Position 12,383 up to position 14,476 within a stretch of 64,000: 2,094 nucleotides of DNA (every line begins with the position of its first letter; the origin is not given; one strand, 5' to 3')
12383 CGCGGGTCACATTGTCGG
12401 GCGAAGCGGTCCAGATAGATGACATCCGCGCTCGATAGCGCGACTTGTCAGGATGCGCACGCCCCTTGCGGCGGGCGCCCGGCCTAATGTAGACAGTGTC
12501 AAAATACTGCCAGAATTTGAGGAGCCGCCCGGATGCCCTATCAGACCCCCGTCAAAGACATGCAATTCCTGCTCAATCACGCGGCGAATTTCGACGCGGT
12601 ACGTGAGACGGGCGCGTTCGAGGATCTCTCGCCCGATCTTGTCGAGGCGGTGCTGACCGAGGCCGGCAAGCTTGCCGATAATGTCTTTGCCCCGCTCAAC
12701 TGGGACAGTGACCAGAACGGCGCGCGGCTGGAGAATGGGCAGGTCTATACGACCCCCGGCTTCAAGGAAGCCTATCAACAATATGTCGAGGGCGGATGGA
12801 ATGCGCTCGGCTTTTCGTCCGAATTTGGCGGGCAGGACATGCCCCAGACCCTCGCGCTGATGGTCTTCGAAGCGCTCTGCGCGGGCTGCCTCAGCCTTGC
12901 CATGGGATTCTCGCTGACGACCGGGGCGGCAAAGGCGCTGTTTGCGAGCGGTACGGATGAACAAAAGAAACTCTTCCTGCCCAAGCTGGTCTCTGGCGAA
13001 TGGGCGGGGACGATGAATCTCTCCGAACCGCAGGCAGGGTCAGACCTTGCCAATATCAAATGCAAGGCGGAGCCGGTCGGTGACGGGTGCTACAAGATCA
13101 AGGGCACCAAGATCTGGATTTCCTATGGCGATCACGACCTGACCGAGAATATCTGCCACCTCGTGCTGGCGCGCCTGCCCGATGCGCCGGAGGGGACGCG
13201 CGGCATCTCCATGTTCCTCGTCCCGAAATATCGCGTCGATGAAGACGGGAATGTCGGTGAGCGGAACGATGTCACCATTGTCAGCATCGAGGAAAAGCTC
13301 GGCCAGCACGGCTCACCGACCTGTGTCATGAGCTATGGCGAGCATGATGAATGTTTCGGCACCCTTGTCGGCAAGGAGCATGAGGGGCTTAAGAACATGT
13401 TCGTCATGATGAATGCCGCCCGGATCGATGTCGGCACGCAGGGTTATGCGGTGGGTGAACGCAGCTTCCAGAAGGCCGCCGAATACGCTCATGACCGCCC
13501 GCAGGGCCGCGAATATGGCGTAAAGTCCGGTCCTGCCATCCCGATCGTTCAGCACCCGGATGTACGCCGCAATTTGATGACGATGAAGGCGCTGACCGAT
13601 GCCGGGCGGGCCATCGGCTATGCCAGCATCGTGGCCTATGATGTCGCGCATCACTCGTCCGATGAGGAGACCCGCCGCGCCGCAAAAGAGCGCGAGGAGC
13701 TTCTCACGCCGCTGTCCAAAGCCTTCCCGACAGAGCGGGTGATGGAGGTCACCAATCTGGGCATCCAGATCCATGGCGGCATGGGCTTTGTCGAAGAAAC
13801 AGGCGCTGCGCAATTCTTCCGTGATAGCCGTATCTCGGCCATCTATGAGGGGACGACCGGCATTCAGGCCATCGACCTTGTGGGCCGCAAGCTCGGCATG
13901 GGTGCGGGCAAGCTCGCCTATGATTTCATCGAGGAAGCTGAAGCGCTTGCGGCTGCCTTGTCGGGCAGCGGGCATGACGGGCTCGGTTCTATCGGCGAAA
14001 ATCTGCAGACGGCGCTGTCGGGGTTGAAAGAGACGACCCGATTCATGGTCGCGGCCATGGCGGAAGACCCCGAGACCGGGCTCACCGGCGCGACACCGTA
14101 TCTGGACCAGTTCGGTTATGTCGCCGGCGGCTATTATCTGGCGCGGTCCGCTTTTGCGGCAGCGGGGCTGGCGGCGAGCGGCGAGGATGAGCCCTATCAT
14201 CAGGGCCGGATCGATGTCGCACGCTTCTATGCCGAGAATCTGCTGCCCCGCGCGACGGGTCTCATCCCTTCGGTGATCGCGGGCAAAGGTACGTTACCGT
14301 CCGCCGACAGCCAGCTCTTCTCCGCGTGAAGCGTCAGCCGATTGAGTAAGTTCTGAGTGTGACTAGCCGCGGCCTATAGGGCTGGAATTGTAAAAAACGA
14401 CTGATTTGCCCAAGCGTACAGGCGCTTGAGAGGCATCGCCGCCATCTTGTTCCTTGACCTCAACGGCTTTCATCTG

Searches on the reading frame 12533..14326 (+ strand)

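Call 26: search_protein_families(library=pfam, proteins=[window:12533-14326:+], max_evalue=0.00001)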
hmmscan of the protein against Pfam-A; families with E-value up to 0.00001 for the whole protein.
window:12533-14326:+ (598 aa): 4 families
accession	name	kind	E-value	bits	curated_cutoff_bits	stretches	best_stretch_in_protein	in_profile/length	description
PF12806.12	Acyl-CoA_dh_C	-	3.7e-26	92.1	30.3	1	466-588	2-120/124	Acetyl-CoA dehydrogenase C-terminal like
PF00441.29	Acyl-CoA_dh_1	-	1.7e-20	74.2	22.4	1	284-448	2-144/150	Acyl-CoA dehydrogenase, C-terminal domain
PF02771.21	Acyl-CoA_dh_N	-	1.2e-13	51.9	22.9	1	78-156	34-113/113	Acyl-CoA dehydrogenase, N-terminal domain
PF02770.24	Acyl-CoA_dh_M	-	5e-13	49.5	33.3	1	161-267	2-93/97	Acyl-CoA dehydrogenase, middle domain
